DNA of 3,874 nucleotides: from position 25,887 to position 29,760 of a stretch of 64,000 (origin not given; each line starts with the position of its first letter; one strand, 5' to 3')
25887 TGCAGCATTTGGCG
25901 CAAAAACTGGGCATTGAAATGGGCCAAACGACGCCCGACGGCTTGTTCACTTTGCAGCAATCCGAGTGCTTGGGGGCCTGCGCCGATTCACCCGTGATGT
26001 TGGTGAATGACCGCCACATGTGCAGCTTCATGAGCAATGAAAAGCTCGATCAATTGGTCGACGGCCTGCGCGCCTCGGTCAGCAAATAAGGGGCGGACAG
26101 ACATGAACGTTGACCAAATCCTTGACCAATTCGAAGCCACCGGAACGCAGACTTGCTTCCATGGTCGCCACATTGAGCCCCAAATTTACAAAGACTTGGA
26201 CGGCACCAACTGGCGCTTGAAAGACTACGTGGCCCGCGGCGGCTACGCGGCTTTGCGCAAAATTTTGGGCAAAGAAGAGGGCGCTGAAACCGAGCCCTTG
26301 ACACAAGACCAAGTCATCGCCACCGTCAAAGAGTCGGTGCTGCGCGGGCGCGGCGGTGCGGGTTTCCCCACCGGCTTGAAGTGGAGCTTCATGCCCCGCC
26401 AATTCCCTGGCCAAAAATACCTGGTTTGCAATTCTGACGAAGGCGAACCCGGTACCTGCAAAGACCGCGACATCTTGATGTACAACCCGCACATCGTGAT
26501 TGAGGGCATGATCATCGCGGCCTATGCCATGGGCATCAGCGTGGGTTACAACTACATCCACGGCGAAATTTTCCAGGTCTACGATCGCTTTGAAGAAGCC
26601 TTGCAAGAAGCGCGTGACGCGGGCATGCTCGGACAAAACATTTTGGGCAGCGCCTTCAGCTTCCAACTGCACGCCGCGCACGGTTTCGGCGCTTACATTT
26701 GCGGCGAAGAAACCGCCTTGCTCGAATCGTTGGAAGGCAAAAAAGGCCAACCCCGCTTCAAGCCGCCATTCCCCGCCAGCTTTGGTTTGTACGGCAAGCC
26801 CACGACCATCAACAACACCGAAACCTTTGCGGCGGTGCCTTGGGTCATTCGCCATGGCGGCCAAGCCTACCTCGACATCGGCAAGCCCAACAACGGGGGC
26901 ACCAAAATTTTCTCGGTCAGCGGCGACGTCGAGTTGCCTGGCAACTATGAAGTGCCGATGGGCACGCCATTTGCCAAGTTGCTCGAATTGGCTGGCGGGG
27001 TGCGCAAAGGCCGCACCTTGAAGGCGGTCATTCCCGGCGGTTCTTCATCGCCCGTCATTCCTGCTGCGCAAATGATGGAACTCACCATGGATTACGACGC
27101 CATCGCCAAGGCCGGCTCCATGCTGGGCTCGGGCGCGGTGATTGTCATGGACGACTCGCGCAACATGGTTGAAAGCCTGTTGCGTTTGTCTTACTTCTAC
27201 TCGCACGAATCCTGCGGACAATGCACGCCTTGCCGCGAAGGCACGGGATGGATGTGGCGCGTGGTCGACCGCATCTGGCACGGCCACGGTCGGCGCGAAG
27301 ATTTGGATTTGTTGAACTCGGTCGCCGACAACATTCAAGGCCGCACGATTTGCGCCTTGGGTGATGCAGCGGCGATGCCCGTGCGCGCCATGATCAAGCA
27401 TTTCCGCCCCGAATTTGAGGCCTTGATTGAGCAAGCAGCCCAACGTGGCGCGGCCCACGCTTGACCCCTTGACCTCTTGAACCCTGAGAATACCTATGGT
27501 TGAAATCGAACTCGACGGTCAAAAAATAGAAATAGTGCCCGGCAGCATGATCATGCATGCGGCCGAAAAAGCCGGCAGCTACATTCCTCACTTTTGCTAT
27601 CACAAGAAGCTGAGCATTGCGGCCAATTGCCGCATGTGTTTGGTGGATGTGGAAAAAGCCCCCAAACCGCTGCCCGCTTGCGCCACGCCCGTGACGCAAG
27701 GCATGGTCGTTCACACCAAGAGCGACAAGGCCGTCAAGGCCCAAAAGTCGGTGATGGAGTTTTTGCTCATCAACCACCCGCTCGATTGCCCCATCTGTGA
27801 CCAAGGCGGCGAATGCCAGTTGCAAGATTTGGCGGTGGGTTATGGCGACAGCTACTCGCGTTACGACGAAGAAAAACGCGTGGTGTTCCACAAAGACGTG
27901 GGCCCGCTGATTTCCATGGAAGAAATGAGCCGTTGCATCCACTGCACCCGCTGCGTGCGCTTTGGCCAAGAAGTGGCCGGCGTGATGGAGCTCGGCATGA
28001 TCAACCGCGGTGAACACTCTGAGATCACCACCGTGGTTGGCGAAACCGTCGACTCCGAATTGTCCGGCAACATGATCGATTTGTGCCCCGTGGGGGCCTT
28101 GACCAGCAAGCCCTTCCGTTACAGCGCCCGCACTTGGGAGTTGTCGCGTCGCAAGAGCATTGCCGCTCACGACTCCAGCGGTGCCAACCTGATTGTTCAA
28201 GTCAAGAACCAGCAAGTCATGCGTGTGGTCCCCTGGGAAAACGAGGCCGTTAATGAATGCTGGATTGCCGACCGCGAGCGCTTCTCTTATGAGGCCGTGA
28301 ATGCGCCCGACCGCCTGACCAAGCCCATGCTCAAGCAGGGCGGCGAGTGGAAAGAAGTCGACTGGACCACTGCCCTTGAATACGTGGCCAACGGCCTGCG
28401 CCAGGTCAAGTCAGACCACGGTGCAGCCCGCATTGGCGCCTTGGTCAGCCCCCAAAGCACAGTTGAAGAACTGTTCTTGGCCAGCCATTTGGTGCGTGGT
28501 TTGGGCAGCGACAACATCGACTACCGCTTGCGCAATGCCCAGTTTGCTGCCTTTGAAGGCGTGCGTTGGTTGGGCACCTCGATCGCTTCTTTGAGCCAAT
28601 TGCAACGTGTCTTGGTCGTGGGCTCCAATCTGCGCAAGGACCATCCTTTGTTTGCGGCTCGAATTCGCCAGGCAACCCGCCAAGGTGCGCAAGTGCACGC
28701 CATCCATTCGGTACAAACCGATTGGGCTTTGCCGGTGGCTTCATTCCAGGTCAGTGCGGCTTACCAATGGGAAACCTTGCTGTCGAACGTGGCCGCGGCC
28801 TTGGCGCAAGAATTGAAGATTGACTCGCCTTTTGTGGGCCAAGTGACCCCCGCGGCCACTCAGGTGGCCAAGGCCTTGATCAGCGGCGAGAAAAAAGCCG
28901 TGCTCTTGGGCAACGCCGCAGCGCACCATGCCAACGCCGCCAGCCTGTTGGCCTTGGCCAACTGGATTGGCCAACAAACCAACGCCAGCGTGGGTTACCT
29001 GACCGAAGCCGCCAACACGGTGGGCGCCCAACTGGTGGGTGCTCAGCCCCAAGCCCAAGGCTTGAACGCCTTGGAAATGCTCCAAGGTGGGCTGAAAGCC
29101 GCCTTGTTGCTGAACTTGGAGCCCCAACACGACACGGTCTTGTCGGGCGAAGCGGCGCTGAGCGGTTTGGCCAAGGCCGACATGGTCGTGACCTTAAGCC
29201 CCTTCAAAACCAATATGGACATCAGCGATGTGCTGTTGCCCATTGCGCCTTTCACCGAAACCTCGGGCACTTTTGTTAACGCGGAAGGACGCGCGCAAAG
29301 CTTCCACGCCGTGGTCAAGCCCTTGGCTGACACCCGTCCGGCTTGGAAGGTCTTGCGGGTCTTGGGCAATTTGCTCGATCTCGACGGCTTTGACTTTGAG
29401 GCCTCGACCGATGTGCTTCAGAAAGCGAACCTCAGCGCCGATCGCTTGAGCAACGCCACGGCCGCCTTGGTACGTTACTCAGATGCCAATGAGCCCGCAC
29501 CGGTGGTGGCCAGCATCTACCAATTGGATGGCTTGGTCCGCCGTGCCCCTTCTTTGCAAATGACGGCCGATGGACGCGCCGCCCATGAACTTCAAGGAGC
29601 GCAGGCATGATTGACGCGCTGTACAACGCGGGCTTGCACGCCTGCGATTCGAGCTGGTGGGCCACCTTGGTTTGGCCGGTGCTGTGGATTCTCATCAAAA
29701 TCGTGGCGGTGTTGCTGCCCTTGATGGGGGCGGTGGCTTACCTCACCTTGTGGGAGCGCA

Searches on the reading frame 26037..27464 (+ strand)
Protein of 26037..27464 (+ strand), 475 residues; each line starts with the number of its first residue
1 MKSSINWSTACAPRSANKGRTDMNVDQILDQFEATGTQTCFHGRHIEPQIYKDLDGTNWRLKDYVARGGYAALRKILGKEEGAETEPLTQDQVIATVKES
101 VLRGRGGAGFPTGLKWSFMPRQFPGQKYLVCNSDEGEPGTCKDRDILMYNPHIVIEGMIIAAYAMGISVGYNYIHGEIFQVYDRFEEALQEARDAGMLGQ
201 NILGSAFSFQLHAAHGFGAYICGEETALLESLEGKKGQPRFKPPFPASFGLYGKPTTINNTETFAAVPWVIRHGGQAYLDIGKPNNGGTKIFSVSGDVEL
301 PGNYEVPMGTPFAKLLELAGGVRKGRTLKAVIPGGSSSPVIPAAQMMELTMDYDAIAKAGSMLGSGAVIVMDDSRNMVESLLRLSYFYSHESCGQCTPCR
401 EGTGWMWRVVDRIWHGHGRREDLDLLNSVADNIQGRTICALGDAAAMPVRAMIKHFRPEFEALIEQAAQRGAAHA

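Call 53: search_protein_families(library=pfam, proteins=[window:26037-27464:+], max_evalue=0.00001)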
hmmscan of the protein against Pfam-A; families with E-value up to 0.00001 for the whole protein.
window:26037-27464:+ (475 aa): 4 families
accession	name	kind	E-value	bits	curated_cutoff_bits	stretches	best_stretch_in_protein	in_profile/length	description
PF01512.22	Complex1_51K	-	1.5e-43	148.7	31.2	1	97-268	1-149/150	Nuo51 FMN-binding domain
PF10589.14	NADH_4Fe-4S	-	2.7e-33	114.1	23.5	1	381-462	3-84/85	NADH-ubiquinone oxidoreductase-F iron-sulfur binding region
PF10531.15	SLBB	-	5.2e-10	39.4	27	1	292-329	2-39/55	SLBB domain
PF22461.2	SLBB_2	-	5.4e-09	36.5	27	1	290-352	1-66/79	SLBB domain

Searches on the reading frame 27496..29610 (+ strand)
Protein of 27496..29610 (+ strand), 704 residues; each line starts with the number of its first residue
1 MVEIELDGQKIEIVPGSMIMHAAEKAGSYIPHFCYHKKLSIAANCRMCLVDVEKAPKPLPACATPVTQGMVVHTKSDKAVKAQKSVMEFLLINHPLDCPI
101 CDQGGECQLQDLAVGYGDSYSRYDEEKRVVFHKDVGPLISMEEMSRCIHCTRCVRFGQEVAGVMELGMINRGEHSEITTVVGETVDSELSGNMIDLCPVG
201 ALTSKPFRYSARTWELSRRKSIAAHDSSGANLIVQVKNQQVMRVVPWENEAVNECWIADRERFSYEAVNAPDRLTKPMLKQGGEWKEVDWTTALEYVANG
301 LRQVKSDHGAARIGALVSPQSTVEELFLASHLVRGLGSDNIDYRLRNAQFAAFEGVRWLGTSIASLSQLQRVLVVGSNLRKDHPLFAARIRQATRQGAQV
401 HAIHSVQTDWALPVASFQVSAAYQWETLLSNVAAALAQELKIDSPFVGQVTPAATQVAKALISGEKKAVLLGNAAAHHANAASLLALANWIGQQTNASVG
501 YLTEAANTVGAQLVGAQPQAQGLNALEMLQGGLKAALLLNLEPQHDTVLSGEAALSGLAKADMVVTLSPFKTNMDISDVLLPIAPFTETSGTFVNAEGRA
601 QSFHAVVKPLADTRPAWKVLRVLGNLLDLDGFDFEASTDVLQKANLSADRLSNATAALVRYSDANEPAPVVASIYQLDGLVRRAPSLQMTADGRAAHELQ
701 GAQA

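Call 53: search_protein_families(library=pfam, proteins=[window:27496-29610:+], max_evalue=0.00001)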
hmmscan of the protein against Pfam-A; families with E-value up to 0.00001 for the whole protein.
window:27496-29610:+ (704 aa): 6 families
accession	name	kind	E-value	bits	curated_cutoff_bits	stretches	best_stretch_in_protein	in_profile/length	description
PF00384.28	Molybdopterin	-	7.7e-52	176.9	24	1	273-624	1-351/353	Molybdopterin oxidoreductase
PF22117.2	Fer4_Nqo3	-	1.8e-32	111.7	27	1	136-203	1-67/67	NADH-quinone oxidoreductase subunit 3, ferredoxin-like domain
PF13510.11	Fer2_4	-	1.6e-19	70.2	22.8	1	1-76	3-81/82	2Fe-2S iron-sulfur cluster binding domain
PF10588.14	NADH-G_4Fe-4S_3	-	1.3e-16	60.2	27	1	83-117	1-35/40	NADH-ubiquinone oxidoreductase-G iron-sulfur binding region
PF22151.2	Fer4_NDSU1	-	1.3e-13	50.6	23.8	1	219-265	4-50/51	NADH-ubiquinone oxidoreductase NDSU1/NuoG-like, 4Fe-4S domain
PF00111.32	Fer2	-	2.2e-07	31.1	21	1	6-65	3-75/77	2Fe-2S iron-sulfur cluster binding domain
